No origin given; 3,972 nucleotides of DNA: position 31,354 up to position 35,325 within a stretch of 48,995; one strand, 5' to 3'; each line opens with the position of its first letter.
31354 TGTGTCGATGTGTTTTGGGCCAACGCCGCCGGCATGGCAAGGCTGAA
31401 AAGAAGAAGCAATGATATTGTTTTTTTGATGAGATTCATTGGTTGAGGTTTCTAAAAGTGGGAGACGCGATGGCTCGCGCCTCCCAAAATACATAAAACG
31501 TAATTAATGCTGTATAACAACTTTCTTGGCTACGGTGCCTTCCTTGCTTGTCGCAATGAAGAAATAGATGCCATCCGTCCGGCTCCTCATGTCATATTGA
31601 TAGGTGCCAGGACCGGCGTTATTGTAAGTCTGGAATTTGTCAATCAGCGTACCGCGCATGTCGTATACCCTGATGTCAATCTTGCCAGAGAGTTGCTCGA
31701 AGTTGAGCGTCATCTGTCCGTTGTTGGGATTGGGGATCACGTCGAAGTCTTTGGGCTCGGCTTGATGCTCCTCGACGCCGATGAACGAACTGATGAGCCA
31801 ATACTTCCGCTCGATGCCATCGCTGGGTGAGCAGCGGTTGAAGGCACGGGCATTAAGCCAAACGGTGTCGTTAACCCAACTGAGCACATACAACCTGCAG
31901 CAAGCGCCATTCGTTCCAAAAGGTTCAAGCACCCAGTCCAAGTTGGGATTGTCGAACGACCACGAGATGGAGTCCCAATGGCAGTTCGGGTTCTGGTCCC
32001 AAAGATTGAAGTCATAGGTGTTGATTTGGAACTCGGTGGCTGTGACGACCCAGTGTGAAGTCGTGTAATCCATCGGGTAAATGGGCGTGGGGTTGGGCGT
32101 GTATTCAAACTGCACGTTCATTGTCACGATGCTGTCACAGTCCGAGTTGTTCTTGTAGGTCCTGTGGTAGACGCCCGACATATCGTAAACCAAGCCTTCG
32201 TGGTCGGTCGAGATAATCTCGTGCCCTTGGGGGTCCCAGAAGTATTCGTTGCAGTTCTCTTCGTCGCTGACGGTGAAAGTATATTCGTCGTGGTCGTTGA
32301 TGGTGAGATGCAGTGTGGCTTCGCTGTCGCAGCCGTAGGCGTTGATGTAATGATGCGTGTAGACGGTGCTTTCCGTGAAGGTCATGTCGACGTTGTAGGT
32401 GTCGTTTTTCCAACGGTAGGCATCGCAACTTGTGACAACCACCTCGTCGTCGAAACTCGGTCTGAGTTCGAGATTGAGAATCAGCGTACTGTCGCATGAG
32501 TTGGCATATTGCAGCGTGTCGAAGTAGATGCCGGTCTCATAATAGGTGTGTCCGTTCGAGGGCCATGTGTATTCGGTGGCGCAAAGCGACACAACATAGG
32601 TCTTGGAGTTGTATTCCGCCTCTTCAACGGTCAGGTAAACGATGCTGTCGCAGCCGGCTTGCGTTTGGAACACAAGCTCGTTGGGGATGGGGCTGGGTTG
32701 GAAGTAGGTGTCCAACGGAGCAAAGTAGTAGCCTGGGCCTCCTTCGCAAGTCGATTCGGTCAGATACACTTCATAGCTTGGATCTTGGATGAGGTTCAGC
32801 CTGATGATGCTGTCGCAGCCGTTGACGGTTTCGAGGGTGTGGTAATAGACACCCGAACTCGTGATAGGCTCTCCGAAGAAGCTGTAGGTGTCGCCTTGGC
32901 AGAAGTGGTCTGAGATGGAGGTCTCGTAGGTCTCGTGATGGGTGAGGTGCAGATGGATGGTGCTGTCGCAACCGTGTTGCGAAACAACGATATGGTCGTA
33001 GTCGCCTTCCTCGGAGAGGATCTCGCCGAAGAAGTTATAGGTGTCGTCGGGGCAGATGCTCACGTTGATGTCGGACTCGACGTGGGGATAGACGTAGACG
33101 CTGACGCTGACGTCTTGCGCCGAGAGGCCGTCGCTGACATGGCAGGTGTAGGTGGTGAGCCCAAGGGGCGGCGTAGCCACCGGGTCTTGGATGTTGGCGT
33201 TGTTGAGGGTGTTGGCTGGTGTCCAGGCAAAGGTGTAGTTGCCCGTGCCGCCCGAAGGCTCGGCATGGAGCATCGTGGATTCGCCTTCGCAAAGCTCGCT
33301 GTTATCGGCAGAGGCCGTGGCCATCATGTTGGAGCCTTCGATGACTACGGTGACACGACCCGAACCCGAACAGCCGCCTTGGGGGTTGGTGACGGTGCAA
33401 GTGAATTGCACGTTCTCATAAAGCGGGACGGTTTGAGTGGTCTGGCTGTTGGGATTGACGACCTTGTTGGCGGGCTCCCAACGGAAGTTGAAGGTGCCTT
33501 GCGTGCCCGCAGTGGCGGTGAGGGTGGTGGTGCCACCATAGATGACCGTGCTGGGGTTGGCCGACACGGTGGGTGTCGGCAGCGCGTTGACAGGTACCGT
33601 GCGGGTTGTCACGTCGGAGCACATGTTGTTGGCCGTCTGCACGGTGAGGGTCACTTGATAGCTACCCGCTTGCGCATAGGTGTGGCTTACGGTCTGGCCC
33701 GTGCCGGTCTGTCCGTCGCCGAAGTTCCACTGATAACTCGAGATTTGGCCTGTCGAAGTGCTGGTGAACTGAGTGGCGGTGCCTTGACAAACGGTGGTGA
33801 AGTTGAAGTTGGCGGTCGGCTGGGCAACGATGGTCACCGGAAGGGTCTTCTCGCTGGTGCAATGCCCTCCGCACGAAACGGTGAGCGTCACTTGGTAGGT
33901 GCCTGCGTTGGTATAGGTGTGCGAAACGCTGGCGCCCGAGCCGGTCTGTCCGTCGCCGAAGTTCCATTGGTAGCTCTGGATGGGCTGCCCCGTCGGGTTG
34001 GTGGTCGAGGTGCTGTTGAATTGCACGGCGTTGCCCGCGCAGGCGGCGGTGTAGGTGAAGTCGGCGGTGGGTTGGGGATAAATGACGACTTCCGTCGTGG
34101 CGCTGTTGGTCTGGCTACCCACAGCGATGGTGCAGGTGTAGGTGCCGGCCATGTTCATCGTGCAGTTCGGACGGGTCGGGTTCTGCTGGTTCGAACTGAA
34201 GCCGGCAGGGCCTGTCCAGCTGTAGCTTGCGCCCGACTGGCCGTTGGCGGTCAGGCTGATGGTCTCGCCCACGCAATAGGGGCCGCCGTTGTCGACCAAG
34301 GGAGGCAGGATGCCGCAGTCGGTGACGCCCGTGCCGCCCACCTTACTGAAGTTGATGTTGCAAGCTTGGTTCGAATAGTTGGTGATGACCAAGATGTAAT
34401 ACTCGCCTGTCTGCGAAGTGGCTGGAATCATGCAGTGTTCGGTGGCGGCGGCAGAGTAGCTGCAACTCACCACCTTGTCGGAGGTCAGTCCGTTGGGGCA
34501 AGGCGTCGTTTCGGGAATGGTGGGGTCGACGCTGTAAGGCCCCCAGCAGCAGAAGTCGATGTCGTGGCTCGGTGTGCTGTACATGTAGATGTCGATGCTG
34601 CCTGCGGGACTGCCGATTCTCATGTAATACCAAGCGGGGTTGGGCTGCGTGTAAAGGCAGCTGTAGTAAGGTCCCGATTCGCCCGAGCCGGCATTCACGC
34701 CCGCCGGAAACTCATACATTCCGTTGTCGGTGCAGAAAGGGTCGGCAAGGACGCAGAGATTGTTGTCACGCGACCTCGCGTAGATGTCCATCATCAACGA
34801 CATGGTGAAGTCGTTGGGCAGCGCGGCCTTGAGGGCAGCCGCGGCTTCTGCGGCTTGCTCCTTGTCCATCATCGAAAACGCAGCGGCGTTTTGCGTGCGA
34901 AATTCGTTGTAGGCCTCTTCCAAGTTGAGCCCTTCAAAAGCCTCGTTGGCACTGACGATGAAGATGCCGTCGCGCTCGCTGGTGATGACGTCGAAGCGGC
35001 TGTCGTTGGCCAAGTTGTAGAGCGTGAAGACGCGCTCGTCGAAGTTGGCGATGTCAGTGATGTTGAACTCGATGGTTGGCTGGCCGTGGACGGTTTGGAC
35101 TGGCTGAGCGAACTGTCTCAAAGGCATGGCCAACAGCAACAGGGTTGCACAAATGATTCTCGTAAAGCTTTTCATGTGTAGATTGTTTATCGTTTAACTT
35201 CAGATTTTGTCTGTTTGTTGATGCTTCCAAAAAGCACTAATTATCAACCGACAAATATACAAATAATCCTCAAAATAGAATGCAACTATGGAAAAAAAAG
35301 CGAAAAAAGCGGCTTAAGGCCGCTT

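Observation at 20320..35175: Five co-oriented giant T9SS cargo genes in an alternating B-A-B-A-A architecture, apparently one 14.9-kb operon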

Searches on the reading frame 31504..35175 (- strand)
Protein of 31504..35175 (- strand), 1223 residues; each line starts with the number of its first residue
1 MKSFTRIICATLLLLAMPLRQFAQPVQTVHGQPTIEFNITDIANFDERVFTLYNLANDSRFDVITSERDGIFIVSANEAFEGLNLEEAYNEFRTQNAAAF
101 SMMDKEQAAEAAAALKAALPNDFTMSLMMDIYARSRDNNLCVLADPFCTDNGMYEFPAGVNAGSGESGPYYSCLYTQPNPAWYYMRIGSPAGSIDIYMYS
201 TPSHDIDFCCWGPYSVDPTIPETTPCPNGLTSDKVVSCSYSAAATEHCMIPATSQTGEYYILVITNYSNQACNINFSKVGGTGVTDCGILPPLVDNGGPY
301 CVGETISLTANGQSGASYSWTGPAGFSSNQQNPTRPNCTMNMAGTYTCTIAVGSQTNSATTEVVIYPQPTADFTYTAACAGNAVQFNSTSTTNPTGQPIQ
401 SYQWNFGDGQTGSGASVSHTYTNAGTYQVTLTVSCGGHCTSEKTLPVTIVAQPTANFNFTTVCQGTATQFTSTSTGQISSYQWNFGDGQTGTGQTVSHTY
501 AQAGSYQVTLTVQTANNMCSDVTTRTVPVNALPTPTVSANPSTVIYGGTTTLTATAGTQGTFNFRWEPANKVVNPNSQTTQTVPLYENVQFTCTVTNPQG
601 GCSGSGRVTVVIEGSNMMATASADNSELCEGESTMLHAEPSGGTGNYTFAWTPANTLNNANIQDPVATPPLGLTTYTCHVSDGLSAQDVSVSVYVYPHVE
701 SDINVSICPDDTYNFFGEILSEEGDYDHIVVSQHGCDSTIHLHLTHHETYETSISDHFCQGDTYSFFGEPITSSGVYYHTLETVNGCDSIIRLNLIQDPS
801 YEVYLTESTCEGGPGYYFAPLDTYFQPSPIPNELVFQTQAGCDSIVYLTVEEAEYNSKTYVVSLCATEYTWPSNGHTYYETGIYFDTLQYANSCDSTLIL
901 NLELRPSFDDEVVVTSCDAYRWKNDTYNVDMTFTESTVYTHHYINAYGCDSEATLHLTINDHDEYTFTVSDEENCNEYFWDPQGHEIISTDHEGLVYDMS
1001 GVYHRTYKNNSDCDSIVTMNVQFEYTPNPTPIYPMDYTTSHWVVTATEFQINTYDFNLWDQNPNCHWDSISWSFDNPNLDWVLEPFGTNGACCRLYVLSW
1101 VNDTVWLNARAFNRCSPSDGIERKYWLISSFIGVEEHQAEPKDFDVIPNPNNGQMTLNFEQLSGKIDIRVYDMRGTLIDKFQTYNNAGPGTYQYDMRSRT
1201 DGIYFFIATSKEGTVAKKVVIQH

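Call 4: search_protein_families(library=pfam, proteins=[window:31504-35175:-], max_evalue=0.01)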
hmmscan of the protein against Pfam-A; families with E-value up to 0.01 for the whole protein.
window:31504-35175:- (1223 aa): 6 families
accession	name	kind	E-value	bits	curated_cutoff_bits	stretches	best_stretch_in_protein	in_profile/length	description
PF18911.6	PKD_4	-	1e-36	125.3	27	2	368-448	3-84/85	PKD domain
PF00801.26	PKD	-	5.5e-27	94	23.5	3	462-525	11-78/80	PKD domain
PF18962.6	Por_Secre_tail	-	4.7e-11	43.3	27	1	1147-1221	2-75/75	Secretion system C-terminal sorting domain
PF13895.12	Ig_2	-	0.00011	22.8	27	2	535-603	2-71/79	Immunoglobulin domain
PF22352.2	K319L-like_PKD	-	0.00045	20.6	27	0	381-449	11-84/84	K319L-like, PKD domain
PF16820.11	PKD_3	-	0.00048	20.4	26.3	0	478-514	32-68/68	PKD-like domain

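Call 11: search_protein_families(library=ncbifam, proteins=[window:31504-35175:-], max_evalue=0.01)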
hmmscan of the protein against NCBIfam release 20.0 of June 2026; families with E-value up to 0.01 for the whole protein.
window:31504-35175:- (1223 aa): 2 families
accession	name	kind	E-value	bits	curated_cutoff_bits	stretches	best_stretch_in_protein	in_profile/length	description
TIGR00864.1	PCC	subfamily_domain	9e-10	35.6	1861.4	1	316-530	1252-1475/2700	polycystin cation channel protein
TIGR04183.1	Por_Secre_tail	domain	1.8e-09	37.5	23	1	1146-1222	1-72/72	T9SS type A sorting domain-containing protein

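Call 14: find_homologous_proteins(query=window:31504-35175:-, max_evalue=0.00001)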
Query window:31504-35175:- (1223 aa): 3001 proteins with E <= 0.00001 among 8000 candidates; the best 120 are listed.
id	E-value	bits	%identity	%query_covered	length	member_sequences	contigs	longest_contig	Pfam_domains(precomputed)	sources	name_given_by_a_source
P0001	0.0e+0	2678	72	100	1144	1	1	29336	PF13895.13,PF00801.27,PF18962.8,PF18911.7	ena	-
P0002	0.0e+0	2666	92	100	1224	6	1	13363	PF13895.13,PF00801.27,PF18962.8,PF18911.7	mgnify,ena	mgnify:CR=1 FL=1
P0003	0.0e+0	2282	59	76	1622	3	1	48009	PF07679.23,PF19408.6,PF16820.12,PF00801.27,PF13927.13,PF18962.8,PF12028.14,PF08329.17,PF18911.7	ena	-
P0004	0.0e+0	2210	65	75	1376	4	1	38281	PF22352.3,PF16820.12,PF00801.27,PF18962.8,PF18911.7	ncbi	-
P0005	0.0e+0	2095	58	100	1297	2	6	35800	PF00801.27,PF18962.8,PF18911.7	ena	-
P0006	0.0e+0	2095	59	100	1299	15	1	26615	PF00801.27,PF18962.8,PF18911.7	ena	-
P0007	0.0e+0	2082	58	100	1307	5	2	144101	PF00801.27,PF18962.8,PF18911.7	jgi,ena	-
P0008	0.0e+0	2075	58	100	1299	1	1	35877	PF00801.27,PF18962.8,PF18911.7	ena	-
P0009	0.0e+0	2060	72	99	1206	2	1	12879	PF00801.27,PF18962.8,PF18911.7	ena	-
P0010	0.0e+0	2060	55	100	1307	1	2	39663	PF13895.13,PF00801.27,PF18962.8,PF18911.7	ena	-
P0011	0.0e+0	2057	71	100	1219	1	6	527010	PF13895.13,PF00801.27,PF18962.8,PF18911.7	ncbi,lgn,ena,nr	ncbi:MAG: PKD domain-containing protein [Bacteroidales bacterium]|nr:PKD domain-containing protein [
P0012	0.0e+0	2049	58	100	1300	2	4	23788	PF00801.27,PF18962.8,PF18911.7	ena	-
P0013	0.0e+0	2047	57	100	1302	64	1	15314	PF13895.13,PF00801.27,PF18962.8,PF18911.7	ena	-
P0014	0.0e+0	2033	57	100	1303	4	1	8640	PF00801.27,PF18962.8,PF18911.7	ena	-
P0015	0.0e+0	2030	71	100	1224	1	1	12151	PF13895.13,PF00801.27,PF18962.8,PF18911.7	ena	-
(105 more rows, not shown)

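Call 15: find_encoding_contigs(protein=P0011, flank=10000, max_places=2)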
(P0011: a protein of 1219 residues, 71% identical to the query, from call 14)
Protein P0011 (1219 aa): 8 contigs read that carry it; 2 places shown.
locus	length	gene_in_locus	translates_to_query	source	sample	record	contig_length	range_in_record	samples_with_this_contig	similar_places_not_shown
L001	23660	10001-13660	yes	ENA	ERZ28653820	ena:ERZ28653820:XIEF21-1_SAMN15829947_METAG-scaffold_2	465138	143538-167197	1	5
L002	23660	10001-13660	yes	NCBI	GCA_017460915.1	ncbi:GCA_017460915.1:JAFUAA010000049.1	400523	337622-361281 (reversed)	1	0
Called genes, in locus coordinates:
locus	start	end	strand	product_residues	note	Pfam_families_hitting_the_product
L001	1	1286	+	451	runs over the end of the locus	PF13375:RnfC_N, PF01512:Complex1_51K, PF10531:SLBB, PF13746:Fer4_18 (faint), PF12838:Fer4_7, PF13183:Fer4_8 (weak), PF13187:Fer4_9 (weak), PF13237:Fer4_10, +4 more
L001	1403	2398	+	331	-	PF03116:NQR2_RnfD_RnfE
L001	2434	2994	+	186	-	PF04205:FMN_bind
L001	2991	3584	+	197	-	PF02508:Rnf-Nqr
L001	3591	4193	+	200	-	PF02508:Rnf-Nqr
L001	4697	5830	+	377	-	-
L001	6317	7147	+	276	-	PF18962:Por_Secre_tail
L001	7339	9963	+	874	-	PF18962:Por_Secre_tail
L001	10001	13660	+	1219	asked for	PF13895:Ig_2 (weak), PF00801:PKD, PF18911:PKD_4, PF00801:PKD, PF18911:PKD_4, PF18962:Por_Secre_tail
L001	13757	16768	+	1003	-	PF17517:IgGFc_binding, PF00801:PKD (weak), PF18911:PKD_4, PF18962:Por_Secre_tail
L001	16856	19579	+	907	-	PF17517:IgGFc_binding, PF00801:PKD (faint), PF18911:PKD_4, PF18962:Por_Secre_tail (weak)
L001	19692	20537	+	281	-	-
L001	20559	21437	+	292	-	PF13568:OMP_b-brl_2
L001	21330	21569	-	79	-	-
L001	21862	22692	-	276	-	PF10988:DUF2807, PF13349:DUF4097 (weak), PF10988:DUF2807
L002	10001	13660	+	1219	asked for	PF13895:Ig_2 (weak), PF00801:PKD, PF18911:PKD_4, PF00801:PKD, PF18911:PKD_4, PF18962:Por_Secre_tail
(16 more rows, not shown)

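Call 16: find_encoding_contigs(protein=P0007, flank=10000, max_places=2)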
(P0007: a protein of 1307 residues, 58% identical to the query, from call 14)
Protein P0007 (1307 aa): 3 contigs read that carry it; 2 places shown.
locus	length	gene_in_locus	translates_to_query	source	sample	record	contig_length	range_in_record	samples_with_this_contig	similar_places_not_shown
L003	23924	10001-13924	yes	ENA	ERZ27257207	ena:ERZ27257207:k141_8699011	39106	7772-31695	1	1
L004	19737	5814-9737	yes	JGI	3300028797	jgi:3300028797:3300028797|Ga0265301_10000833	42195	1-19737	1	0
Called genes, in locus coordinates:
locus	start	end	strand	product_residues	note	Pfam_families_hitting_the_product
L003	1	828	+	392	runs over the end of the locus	PF00722:Glyco_hydro_16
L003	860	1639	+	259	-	PF18962:Por_Secre_tail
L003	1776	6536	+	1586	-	PF08126:Propeptide_C25, PF01364:Peptidase_C25, PF03785:Peptidase_C25_C (weak), PF18962:Por_Secre_tail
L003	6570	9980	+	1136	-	PF13895:Ig_2 (faint), PF00801:PKD, PF18911:PKD_4, PF18962:Por_Secre_tail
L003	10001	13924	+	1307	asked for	PF00801:PKD, PF18911:PKD_4, PF00801:PKD, PF18911:PKD_4, PF00801:PKD, PF18911:PKD_4, PF18962:Por_Secre_tail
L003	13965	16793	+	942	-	PF00801:PKD, PF18911:PKD_4, PF18962:Por_Secre_tail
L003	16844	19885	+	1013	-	PF17517:IgGFc_binding, PF00801:PKD (weak), PF18911:PKD_4, PF18962:Por_Secre_tail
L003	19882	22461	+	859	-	PF17517:IgGFc_binding, PF18911:PKD_4 (weak), PF18962:Por_Secre_tail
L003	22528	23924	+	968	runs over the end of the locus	PF17517:IgGFc_binding, PF00801:PKD, PF18911:PKD_4, PF18962:Por_Secre_tail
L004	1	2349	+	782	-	?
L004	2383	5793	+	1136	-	PF13895:Ig_2 (faint), PF00801:PKD, PF18911:PKD_4, PF18962:Por_Secre_tail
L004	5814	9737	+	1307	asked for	PF00801:PKD, PF18911:PKD_4, PF00801:PKD, PF18911:PKD_4, PF00801:PKD, PF18911:PKD_4, PF18962:Por_Secre_tail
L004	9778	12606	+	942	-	PF00801:PKD, PF18911:PKD_4, PF18962:Por_Secre_tail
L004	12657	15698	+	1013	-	PF17517:IgGFc_binding, PF00801:PKD (weak), PF18911:PKD_4, PF18962:Por_Secre_tail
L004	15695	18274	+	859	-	PF17517:IgGFc_binding, PF18911:PKD_4 (weak), PF18962:Por_Secre_tail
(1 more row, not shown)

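Call 72: find_encoding_contigs(protein=P0002, flank=10000, max_places=3)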
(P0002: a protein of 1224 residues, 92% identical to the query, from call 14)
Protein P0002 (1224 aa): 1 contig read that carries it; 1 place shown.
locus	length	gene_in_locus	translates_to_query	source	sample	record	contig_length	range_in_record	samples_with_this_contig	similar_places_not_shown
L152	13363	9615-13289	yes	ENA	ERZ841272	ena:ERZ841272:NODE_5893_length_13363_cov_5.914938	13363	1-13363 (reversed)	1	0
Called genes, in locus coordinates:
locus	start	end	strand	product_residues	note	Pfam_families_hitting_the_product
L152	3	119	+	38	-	?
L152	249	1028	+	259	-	PF18962:Por_Secre_tail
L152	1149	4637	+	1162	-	PF08126:Propeptide_C25, PF01364:Peptidase_C25, PF18962:Por_Secre_tail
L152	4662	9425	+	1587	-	PF08126:Propeptide_C25, PF01364:Peptidase_C25, PF18962:Por_Secre_tail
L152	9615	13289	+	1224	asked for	PF13895:Ig_2 (faint), PF00801:PKD, PF18911:PKD_4, PF00801:PKD, PF18911:PKD_4, PF18962:Por_Secre_tail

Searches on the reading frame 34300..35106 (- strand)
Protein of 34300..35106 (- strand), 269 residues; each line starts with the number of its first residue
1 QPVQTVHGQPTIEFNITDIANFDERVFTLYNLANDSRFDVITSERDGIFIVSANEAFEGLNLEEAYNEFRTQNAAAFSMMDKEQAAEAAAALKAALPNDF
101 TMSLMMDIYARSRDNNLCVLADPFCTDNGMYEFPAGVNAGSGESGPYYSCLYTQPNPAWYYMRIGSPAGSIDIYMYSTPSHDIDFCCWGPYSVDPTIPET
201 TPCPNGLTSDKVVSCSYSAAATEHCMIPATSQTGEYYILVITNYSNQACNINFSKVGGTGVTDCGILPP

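Call 40: search_protein_families(library=pfam, proteins=[window:34300-35106:-], max_evalue=10)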
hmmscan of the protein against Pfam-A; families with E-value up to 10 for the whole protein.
seq(269 aa): 1 family
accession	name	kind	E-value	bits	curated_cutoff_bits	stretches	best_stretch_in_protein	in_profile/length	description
PF04405.19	ScdA_N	-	0.14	12.2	32.5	1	181-193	22-34/56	Domain of Unknown function (DUF542)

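Call 57: find_related_loci(query=A3, collection=metagenome_contigs, flank=10000)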
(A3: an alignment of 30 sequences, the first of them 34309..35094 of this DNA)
Query A3 (262 aa) in metagenome_contigs; peptide patterns used: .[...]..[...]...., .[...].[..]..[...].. (x = any residue, [..] = any of these).
598 stretches matched a pattern (row limit reached: there are more); 552 encode a relative of the query (tblastn E <= 1e-3); the best 80 are kept; 79 distinct loci.
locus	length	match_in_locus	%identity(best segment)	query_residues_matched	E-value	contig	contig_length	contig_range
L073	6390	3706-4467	75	3-262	3e-131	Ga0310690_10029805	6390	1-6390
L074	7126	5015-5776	75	3-262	2e-130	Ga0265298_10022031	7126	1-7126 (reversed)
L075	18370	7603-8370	72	1-262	2e-129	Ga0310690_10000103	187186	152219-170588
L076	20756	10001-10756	73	5-262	9e-129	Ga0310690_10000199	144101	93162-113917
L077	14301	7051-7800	74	7-262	6e-128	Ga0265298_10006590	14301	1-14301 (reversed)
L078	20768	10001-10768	71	1-262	2e-127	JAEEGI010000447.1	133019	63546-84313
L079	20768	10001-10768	71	1-262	2e-127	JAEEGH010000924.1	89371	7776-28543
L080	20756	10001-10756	74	5-262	5e-127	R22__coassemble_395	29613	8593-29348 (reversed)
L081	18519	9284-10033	74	8-262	1e-125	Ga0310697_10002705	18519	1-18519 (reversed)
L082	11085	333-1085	72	7-262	3e-124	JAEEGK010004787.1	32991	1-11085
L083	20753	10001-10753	72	7-262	2e-124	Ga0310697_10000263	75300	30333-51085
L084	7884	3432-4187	72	5-262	3e-124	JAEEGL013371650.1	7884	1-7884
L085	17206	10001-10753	72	7-262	3e-123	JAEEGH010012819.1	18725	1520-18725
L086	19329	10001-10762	70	3-262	8e-123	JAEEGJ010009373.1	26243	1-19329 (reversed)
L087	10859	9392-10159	68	2-262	7e-121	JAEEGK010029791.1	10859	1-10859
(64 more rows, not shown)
